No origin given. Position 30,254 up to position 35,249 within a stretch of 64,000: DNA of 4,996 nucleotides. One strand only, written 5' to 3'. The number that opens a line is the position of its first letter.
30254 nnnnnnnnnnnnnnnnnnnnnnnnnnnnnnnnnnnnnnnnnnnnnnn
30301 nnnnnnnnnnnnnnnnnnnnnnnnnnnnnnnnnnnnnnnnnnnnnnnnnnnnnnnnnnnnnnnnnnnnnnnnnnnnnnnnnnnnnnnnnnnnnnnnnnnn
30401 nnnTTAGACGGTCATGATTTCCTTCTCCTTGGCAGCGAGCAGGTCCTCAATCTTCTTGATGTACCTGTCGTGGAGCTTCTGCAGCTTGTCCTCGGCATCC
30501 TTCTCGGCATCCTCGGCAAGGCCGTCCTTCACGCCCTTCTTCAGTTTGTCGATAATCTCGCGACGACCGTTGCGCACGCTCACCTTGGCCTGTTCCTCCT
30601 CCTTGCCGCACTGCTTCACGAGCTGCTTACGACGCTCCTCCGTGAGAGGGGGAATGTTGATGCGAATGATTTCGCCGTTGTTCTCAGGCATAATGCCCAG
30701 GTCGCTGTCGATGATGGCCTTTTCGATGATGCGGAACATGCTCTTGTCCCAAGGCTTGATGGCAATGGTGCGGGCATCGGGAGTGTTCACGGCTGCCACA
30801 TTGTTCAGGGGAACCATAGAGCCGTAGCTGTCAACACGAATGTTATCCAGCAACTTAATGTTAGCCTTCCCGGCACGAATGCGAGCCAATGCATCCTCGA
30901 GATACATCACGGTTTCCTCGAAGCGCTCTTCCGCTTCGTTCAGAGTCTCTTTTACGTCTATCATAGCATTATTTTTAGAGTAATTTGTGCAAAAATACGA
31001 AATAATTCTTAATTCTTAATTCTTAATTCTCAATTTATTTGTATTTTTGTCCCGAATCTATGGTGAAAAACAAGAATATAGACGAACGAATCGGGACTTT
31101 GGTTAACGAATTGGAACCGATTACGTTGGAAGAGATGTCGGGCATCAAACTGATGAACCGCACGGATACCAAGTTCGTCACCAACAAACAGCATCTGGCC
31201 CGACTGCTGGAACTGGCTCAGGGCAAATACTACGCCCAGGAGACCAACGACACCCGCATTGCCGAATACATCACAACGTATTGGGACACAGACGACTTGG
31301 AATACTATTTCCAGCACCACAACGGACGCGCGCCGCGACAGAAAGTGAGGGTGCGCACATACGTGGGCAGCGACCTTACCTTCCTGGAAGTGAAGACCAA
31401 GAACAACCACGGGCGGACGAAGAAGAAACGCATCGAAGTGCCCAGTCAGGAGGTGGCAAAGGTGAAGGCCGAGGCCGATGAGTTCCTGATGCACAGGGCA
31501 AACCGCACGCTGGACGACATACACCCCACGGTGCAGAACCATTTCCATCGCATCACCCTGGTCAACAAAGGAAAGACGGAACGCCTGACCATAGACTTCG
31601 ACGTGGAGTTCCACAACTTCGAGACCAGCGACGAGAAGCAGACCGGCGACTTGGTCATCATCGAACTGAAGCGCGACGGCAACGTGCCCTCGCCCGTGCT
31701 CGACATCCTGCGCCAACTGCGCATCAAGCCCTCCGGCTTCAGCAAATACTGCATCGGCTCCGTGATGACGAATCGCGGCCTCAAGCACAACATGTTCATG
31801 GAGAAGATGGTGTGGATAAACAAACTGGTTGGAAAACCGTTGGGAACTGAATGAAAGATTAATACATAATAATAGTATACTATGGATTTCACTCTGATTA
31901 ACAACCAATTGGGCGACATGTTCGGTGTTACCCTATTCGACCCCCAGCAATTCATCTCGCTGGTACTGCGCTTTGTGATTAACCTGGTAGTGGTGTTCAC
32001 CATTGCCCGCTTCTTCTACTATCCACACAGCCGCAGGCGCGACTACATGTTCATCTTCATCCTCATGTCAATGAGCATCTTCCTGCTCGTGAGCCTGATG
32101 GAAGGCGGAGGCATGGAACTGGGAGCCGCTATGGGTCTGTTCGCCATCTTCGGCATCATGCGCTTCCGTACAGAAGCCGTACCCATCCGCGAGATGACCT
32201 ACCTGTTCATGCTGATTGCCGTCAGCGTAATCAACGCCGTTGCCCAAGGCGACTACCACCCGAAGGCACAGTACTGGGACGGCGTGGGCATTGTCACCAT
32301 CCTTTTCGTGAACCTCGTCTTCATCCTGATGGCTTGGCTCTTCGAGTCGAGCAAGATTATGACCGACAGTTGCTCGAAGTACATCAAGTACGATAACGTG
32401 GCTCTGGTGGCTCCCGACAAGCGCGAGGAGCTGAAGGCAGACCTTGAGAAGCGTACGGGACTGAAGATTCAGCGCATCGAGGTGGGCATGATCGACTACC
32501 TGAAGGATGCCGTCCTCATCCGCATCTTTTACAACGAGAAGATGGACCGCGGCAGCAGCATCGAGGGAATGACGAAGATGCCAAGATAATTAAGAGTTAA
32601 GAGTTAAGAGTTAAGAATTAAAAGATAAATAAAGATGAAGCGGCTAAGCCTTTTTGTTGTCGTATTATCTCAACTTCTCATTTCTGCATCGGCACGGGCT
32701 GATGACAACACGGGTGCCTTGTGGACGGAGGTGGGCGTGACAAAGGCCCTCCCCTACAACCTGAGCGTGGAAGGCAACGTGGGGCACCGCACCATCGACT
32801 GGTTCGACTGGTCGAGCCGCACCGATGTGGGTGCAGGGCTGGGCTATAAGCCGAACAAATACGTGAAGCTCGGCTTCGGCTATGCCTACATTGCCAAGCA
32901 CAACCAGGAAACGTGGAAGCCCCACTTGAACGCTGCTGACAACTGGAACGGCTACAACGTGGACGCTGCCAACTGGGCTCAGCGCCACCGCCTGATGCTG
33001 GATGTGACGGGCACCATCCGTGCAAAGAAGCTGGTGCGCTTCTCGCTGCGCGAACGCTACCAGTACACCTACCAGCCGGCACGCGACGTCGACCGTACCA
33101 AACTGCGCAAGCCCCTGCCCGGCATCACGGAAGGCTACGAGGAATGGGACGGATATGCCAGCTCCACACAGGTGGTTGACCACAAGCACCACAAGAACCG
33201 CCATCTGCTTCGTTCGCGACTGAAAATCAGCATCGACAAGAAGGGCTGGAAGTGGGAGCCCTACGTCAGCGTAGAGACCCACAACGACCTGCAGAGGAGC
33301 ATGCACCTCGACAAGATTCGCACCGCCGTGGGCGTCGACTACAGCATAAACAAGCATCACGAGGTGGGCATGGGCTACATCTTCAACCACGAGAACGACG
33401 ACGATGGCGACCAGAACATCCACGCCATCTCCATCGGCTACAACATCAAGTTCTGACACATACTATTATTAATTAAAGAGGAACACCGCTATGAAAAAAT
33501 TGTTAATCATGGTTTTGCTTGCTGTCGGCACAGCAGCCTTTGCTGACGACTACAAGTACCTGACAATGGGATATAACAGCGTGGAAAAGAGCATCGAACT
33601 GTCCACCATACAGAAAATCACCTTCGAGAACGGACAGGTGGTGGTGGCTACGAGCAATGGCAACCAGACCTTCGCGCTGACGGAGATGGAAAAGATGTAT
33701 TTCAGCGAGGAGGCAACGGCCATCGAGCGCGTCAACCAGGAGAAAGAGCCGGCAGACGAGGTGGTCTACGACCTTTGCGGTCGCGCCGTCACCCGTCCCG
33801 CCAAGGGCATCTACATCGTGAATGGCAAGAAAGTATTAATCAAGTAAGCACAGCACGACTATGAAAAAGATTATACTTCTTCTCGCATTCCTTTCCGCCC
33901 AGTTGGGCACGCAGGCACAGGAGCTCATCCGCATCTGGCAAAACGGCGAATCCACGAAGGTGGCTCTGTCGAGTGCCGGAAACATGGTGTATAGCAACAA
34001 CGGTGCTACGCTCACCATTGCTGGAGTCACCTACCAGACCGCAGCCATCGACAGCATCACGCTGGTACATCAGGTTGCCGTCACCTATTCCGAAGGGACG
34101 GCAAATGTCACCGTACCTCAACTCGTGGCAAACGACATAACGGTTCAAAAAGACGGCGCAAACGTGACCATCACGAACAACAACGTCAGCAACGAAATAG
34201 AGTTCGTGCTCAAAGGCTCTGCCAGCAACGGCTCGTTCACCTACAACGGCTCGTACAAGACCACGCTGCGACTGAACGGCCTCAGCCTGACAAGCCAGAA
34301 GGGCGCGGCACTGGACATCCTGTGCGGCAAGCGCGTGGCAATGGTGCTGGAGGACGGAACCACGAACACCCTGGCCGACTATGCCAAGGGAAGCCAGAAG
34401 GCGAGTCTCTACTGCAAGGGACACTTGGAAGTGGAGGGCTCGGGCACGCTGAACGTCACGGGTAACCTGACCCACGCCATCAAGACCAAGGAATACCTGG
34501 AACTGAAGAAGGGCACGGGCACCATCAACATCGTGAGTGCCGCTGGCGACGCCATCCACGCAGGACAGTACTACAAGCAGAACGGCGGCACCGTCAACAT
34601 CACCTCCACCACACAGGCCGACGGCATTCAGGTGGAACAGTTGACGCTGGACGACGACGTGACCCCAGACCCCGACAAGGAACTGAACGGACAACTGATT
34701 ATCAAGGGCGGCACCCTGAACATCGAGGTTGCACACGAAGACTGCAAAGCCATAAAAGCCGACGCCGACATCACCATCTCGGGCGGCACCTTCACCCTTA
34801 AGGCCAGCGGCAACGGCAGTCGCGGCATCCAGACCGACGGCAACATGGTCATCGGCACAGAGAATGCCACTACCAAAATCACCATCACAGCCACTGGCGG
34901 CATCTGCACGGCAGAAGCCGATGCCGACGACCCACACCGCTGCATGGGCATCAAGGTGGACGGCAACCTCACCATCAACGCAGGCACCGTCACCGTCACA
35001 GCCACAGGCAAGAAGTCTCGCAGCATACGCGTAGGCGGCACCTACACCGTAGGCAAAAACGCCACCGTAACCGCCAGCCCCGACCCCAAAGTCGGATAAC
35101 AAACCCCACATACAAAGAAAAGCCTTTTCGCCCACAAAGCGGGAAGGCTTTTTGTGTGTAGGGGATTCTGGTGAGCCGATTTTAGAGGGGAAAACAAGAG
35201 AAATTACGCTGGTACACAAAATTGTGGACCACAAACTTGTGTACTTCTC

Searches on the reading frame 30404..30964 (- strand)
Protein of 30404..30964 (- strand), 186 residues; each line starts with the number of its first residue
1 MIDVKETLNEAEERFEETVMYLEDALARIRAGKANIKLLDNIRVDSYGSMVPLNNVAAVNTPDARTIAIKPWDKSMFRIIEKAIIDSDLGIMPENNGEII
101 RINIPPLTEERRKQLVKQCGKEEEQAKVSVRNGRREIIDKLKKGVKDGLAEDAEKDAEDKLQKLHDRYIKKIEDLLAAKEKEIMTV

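Call 19: search_protein_families(library=pfam, proteins=[window:30404-30964:-])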
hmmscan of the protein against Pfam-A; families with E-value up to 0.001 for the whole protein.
window:30404-30964:- (186 aa): 1 family
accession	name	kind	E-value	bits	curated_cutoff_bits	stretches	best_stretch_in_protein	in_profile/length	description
PF01765.24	RRF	-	2.2e-64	216.6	29.7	1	22-184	1-164/164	Ribosome recycling factor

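Call 64: find_encoding_contigs(protein=window:30404-30964:-, flank=6000, max_places=10)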
Protein window:30404-30964:- (186 aa): no gene with exactly this product is on record in the collection.

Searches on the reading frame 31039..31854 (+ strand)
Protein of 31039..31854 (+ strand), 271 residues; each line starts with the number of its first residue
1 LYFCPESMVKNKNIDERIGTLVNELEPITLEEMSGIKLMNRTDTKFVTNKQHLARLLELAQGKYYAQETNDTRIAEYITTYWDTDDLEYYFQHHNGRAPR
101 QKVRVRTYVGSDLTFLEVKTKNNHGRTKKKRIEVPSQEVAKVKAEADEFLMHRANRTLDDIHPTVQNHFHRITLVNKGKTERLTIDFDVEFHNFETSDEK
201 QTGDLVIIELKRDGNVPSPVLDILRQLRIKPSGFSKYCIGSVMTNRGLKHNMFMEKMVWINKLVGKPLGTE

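Call 19: search_protein_families(library=pfam, proteins=[window:31039-31854:+])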
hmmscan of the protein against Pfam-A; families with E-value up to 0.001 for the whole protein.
window:31039-31854:+ (271 aa): 1 family
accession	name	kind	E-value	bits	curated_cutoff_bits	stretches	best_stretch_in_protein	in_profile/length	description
PF09359.15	VTC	-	9e-31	107.7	23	1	40-241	1-231/235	VTC domain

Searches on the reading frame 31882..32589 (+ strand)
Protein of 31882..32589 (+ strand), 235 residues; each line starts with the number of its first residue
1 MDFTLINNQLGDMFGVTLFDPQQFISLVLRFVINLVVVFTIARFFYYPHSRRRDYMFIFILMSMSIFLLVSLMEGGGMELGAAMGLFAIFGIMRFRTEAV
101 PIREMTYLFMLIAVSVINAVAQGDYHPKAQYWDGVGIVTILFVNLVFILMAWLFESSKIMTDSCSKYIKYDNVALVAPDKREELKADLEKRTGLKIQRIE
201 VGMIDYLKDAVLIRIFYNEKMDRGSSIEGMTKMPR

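Call 19: search_protein_families(library=pfam, proteins=[window:31882-32589:+])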
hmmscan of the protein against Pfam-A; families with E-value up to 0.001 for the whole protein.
window:31882-32589:+ (235 aa): 1 family
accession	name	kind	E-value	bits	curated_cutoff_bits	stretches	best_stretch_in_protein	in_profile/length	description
PF16316.10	DUF4956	-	9e-49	165.9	30.6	1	34-217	1-169/169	Domain of unknown function (DUF4956)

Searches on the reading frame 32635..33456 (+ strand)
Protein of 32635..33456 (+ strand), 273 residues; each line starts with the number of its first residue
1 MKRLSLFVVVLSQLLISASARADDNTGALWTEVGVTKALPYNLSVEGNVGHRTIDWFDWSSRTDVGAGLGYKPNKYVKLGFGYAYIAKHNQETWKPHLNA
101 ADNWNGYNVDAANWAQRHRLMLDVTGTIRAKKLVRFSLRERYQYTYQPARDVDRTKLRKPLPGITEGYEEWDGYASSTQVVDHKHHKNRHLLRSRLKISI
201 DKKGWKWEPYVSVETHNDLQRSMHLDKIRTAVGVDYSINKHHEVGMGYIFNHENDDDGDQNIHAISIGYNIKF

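Call 19: search_protein_families(library=pfam, proteins=[window:32635-33456:+])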
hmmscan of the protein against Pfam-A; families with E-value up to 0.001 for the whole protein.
window:32635-33456:+ (273 aa): 3 families
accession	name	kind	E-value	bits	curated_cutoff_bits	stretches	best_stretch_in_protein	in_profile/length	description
PF10677.15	DUF2490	-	2.2e-27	96.4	29.8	1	29-261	3-185/186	Protein of unknown function (DUF2490)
PF13505.12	OMP_b-brl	-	3e-07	31.2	28.7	0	227-273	129-175/175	Outer membrane protein beta-barrel domain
PF03349.22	Toluene_X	-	0.00096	18.2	29.7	0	62-112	358-407/421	Outer membrane protein transport protein (OMPP1/FadL/TodX)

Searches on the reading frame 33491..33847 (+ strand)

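Call 104: search_protein_families(library=pfam, proteins=[window:33491-33847:+], max_evalue=0.01)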
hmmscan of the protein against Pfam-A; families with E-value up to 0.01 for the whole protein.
window:33491-33847:+ (118 aa): 2 families
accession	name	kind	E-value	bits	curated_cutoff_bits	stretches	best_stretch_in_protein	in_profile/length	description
PF03197.19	FRD2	-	0.0019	19.3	29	1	37-76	24-62/96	Bacteriophage FRD2 protein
PF17255.8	EbsA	-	0.0055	17.4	25.9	1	32-80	79-128/133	EbsA-like protein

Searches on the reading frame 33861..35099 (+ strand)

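Call 19: search_protein_families(library=pfam, proteins=[window:33861-35099:+])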
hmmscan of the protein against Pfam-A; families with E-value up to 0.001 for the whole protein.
window:33861-35099:+ (412 aa): 2 families
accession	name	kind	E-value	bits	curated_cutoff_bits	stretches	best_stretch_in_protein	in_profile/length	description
PF14262.12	Cthe_2159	-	1.2e-41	143.2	25.8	1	99-383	2-238/262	Carbohydrate-binding domain-containing protein Cthe_2159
PF23960.2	DUF7289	-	0.00052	20.1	27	1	11-109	72-170/238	Family of unknown function (DUF7289)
